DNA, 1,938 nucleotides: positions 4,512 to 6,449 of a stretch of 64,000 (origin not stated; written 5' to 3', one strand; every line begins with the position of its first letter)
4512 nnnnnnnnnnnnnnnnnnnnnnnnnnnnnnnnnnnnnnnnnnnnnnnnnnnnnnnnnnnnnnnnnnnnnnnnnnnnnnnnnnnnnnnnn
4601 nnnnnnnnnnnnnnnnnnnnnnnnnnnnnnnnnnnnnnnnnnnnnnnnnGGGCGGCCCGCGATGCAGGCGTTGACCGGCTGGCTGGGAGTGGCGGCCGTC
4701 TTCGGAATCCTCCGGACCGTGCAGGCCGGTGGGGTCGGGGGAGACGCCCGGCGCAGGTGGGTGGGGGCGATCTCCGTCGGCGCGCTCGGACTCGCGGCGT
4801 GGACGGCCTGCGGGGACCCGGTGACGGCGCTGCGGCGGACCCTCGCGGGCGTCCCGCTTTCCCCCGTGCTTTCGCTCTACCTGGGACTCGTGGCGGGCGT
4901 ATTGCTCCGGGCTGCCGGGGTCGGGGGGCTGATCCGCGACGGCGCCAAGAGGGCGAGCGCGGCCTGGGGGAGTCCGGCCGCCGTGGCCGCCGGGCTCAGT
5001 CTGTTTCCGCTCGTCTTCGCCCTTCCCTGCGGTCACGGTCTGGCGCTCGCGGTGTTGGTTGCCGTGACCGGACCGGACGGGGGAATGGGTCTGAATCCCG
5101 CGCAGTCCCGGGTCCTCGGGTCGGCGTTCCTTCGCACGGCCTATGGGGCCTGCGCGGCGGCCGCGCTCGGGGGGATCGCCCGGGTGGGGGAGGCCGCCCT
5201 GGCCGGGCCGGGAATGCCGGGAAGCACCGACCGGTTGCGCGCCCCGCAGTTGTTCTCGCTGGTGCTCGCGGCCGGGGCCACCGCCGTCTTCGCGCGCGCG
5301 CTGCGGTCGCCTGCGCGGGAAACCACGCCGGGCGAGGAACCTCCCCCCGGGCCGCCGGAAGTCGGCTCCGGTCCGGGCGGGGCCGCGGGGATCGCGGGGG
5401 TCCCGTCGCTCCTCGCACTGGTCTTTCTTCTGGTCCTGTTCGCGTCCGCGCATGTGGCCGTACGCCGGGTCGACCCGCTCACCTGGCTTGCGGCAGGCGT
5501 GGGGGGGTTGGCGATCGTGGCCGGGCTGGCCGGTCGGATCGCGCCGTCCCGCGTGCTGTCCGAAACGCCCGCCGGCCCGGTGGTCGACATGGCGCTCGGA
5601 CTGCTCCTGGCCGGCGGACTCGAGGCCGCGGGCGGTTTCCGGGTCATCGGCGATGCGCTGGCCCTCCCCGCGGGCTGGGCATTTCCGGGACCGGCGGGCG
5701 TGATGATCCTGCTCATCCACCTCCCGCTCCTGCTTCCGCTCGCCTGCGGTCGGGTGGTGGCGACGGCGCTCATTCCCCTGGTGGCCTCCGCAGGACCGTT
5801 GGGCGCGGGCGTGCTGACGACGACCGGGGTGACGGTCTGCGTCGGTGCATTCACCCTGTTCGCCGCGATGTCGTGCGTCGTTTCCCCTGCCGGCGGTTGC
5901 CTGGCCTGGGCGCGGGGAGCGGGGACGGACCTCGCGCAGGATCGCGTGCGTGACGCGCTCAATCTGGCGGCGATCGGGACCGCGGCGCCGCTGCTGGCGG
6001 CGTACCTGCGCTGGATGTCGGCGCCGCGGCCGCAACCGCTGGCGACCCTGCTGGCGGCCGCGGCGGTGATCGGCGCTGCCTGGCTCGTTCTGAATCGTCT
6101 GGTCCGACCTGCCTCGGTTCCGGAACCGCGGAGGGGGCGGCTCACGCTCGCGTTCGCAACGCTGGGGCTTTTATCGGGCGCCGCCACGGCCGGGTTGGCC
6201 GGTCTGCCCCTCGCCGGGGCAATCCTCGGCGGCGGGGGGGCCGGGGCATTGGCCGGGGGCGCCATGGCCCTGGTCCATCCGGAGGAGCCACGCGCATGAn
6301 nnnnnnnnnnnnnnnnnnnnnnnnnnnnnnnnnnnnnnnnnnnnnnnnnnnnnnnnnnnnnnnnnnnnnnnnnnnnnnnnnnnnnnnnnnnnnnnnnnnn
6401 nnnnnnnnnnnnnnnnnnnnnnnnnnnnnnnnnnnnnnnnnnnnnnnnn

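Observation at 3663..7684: Compact redox-type gene module downstream of mdh: Tat-exported NHL propeller, polytopic membrane protein, 52-aa micro-ORF, 2[4Fe-4S] ferredoxin and an FMN-binding membrane protein with a flavinylation-like TGAT motif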

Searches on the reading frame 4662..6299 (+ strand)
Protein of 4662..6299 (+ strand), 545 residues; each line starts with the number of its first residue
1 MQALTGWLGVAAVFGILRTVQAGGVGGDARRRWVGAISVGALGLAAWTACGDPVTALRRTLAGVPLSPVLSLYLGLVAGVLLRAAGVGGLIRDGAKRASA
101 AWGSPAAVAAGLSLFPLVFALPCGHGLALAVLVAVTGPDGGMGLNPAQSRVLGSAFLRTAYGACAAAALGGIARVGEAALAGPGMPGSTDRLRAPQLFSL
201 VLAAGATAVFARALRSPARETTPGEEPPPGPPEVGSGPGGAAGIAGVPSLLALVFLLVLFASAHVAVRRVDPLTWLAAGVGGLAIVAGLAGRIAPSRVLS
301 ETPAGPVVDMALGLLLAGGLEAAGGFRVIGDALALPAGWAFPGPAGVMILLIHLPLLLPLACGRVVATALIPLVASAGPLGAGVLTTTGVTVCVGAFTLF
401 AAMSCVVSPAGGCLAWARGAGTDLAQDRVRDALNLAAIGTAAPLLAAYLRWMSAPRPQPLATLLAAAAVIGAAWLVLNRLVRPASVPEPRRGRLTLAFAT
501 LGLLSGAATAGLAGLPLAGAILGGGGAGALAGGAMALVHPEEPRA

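Call 3: search_protein_families(library=pfam, proteins=[window:4662-6299:+], max_evalue=1)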
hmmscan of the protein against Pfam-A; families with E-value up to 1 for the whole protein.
window:4662-6299:+ (545 aa): 0 families

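Call 4: search_protein_families(library=ncbifam, proteins=[window:4662-6299:+], max_evalue=1)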
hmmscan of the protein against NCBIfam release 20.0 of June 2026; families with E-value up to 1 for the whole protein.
window:4662-6299:+ (545 aa): 2 families
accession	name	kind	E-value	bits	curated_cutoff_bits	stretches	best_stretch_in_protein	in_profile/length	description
TIGR02639.1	ClpA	equivalog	0.14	10.3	993.15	1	271-318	208-255/734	ATP-dependent Clp protease ATP-binding subunit ClpA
TIGR03345.1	VI_ClpV1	equivalog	0.54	8.4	884.95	1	268-318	207-257/852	type VI secretion system ATPase TssH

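Call 5: find_homologous_proteins(query=window:4662-6299:+, max_evalue=0.001)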
Query window:4662-6299:+ (545 aa): 2 proteins with E <= 0.001 among 8000 candidates.
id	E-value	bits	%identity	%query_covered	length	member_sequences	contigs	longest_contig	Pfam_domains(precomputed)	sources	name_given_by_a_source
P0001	0.0e+0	1097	100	100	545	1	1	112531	-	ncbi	-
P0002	4.9e-80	288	51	43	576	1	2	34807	-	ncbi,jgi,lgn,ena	-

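Call 7: find_encoding_contigs(protein=P0001, flank=10000, max_places=4)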
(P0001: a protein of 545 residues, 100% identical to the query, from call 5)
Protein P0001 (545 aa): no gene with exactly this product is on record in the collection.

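Call 8: find_encoding_contigs(protein=P0002, flank=10000, max_places=6)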
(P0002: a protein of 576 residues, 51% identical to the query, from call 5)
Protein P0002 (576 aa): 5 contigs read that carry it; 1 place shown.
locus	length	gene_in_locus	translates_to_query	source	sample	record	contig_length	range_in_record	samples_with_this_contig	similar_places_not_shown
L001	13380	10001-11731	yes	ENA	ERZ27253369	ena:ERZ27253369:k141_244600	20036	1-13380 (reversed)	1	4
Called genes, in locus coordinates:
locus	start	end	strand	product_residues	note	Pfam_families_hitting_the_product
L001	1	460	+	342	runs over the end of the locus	-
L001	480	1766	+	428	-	PF13525:YfiO (faint), PF00515:TPR_1 (faint), PF07719:TPR_2 (faint), PF13432:TPR_16 (weak), PF14559:TPR_19 (weak), PF13174:TPR_6 (weak), PF13432:TPR_16 (weak), PF14559:TPR_19 (weak), +4 more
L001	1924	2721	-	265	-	PF13899:Thioredoxin_7 (weak)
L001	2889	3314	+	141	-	PF00472:RF-1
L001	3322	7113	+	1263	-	PF13428:TPR_14 (faint), PF00069:Pkinase, PF07714:PK_Tyr_Ser-Thr, PF13432:TPR_16 (faint), PF23914:TPR_CcmH_CycH (faint), PF13371:TPR_9 (weak), PF14559:TPR_19 (weak), PF07719:TPR_2 (weak), +7 more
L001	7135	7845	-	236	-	PF05148:Methyltransf_8 (weak), PF07021:MetW (weak), PF13489:Methyltransf_23, PF13847:Methyltransf_31 (weak), PF08241:Methyltransf_11, PF08242:Methyltransf_12, PF13649:Methyltransf_25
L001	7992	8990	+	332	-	PF00056:Ldh_1_N, PF02866:Ldh_1_C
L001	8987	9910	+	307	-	PF08450:SGL (faint), PF01436:NHL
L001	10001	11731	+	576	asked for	-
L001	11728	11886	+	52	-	-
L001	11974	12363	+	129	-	PF13534:Fer4_17 (faint), PF13237:Fer4_10 (faint)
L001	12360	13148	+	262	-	PF04205:FMN_bind (weak)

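Call 15: find_related_loci(query=A1, collection=genome_contigs, flank=10000)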
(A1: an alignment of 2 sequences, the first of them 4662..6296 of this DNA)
Query A1 (545 aa) in genome_contigs; peptide patterns used: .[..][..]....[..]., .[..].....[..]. (x = any residue, [..] = any of these).
98 stretches matched a pattern; 1 encode a relative of the query (tblastn E <= 1e-3); 1 distinct loci.
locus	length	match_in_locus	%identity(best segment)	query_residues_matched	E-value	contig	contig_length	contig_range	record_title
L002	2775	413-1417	30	104-452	4e-14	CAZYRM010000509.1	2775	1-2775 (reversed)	MAG TPA_asm: uncultured Planctomycetia bacterium isolate binchicken_co248_153 genome assembly, contig: NODE_85076_length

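Call 21: search_protein_representatives(protein=window:4662-6299:+)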
Query: 545 residues. Proteins with E-value up to 0.001 (for the whole library): 25; up to 1e-10: 8; up to 1e-30: 3. The best 25 are listed.
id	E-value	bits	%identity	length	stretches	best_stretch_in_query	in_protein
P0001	0.0e+00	1096.6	100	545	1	1-545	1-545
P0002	1.6e-80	288.0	48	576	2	216-536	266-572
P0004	4.7e-31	124.7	32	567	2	137-537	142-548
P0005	2.3e-26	109.2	32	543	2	163-531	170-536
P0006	3.4e-16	75.6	32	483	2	248-483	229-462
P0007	1.4e-11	60.4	33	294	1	300-539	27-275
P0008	5.6e-11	58.4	37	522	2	282-425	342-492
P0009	6.6e-11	58.2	30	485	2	254-418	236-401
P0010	8.7e-10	54.5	31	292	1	292-540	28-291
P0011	5.4e-09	51.8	36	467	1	32-423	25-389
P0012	6.4e-09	51.6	32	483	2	255-461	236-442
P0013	1.3e-06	43.9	32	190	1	252-407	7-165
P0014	4.4e-06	42.2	34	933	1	275-419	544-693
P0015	1.7e-05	40.3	35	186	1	281-407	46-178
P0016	4.1e-05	39.0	35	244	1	304-418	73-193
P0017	4.4e-05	38.9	36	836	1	302-419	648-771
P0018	1.1e-04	37.6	39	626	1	303-435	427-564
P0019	2.1e-04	36.7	35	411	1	241-457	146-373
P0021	2.2e-04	36.6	38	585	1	305-419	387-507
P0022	2.6e-04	36.4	32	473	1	245-419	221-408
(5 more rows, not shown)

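Call 22: search_protein_families(library=pfam, proteins=[P0004, P0005, P0006, P0008, P0011, P0014, P0017, P0018, P0021, P0019], max_evalue=0.01)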
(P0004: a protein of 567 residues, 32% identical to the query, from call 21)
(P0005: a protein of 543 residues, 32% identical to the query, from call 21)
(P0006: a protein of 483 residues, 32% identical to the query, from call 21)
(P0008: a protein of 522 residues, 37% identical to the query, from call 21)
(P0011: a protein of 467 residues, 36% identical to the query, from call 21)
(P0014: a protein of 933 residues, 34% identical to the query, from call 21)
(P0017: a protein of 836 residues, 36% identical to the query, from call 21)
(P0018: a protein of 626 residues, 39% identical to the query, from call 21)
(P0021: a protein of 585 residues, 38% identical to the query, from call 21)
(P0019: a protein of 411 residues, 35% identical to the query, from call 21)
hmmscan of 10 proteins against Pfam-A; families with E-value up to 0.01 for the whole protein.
P0004 (567 aa): 0 families

P0005 (543 aa): 0 families

P0006 (483 aa): 0 families

P0008 (522 aa): 1 family
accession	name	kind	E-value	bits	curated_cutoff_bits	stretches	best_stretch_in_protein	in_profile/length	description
PF24368.1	DUF7524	-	0.0025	18.1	27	1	256-351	90-178/182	Family of unknown function (DUF7524)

P0011 (467 aa): 0 families

P0014 (933 aa): 4 families
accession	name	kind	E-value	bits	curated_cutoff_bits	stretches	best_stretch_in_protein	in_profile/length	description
PF13229.12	Beta_helix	-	3.6e-09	36.9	25.9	1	213-354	5-144/158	Right handed beta helix region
PF05048.19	NosD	-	4.2e-07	30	23.6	1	208-352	16-153/212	Periplasmic copper-binding protein (NosD)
PF13404.12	HTH_AsnC-type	-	2.8e-06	27.5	27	1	789-818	1-30/42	AsnC-type helix-turn-helix domain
PF13412.12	HTH_24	-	2.4e-05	24.2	21.9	1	789-817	1-29/48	Winged helix-turn-helix DNA-binding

P0017 (836 aa): 1 family
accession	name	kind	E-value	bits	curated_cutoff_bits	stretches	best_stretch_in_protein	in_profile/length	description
PF13229.12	Beta_helix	-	9.6e-15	55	25.9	2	288-432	11-158/158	Right handed beta helix region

P0018 (626 aa): 0 families

P0021 (585 aa): 1 family
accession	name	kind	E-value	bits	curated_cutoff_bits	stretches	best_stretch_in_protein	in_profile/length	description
PF01024.24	Colicin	-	0.00091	19.5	23.4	0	399-492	50-143/185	Colicin pore forming domain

P0019 (411 aa): 0 families

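Call 31: find_related_loci(query=A6, collection=metagenome_contigs, flank=8000)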
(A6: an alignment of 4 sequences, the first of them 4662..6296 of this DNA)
Query A6 (545 aa) in metagenome_contigs; peptide patterns used: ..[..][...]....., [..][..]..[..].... (x = any residue, [..] = any of these).
600 stretches matched a pattern (row limit reached: there are more); 2 encode a relative of the query (tblastn E <= 1e-3); 2 distinct loci.
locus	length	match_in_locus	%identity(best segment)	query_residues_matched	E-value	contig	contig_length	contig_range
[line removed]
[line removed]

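Call 40: predict_structure(alignment_id=A5)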
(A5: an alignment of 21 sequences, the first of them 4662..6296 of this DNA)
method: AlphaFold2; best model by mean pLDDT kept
length: 545 residues; sequences in the alignment: 21
mean_pLDDT: 83.8   pTM: 0.87
mean pLDDT of the five models: 83.8, 77.4, 77.0, 75.9, 71.0
residues with pLDDT >= 90: 217; 70-90: 257; 50-70: 61; < 50: 10
segments of 3 or more residues with pLDDT < 50: 543-545
pLDDT, mean of each block of 10 residues (from residue 1): 72 70 59 74 76 84 81 89 89 90 92 91 84 72 85 94 88 90 72 94 95 78 65 52 77 89 69 83 89 89 84 82 81 89 94 91 85 89 91 96 89 80 75 94 96 89 90 92 64 93 97 95 97 84 47
secondary structure, 60 per line:
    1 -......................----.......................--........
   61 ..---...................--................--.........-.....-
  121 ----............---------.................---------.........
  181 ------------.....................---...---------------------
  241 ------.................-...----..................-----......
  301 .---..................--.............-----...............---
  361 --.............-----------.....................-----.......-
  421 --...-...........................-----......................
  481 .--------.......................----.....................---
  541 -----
elements in order: H2-23 H28-50 H53-62 H66-84 H87-102 H105-113 H115-119 H125-136 H146-162 H172-180 H193-213 H247-263 H272-289 H295-301 H305-322 H325-337 H343-357 H363-375 H387-407 H413-419 H427-453 H459-481 H490-512 H517-537

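Call 47: find_encoding_contigs(protein=P0004, flank=8000, max_places=3)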
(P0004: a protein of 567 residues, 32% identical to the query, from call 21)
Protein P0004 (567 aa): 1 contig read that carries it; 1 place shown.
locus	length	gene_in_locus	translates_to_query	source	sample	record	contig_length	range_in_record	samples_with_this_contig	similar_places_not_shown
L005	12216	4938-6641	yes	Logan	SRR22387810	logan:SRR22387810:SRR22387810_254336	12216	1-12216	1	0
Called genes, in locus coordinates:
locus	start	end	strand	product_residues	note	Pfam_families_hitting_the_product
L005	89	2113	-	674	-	PF02737:3HCDH_N, PF00725:3HCDH (faint), PF00378:ECH_1, PF16113:ECH_2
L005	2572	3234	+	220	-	PF00881:Nitroreductase, PF14512:TM1586_NiRdase (faint)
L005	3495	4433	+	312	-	-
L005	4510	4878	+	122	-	-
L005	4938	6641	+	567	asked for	-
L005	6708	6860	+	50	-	-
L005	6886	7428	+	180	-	PF13183:Fer4_8 (faint)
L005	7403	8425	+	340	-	PF04205:FMN_bind (weak), PF13183:Fer4_8 (weak), PF13187:Fer4_9 (weak), PF13237:Fer4_10 (faint), PF13534:Fer4_17 (faint), PF25160:LdpA_Fe-S-bd (faint)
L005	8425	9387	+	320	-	PF14537:Cytochrom_c3_2 (faint), PF14522:Cytochrome_C7 (faint)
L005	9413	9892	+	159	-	PF13187:Fer4_9 (weak), PF13237:Fer4_10 (weak)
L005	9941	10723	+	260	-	PF12838:Fer4_7 (weak), PF13187:Fer4_9, PF13237:Fer4_10 (weak)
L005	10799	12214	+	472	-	?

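Call 48: find_encoding_contigs(protein=P0005, flank=8000, max_places=3)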
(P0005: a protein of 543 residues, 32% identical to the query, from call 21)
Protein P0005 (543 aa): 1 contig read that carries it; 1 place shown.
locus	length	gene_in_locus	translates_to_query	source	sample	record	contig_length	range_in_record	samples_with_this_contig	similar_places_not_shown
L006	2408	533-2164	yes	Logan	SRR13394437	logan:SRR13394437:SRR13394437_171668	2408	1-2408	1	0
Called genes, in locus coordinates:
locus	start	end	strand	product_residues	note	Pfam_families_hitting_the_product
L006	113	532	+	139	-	-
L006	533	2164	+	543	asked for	-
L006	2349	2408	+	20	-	?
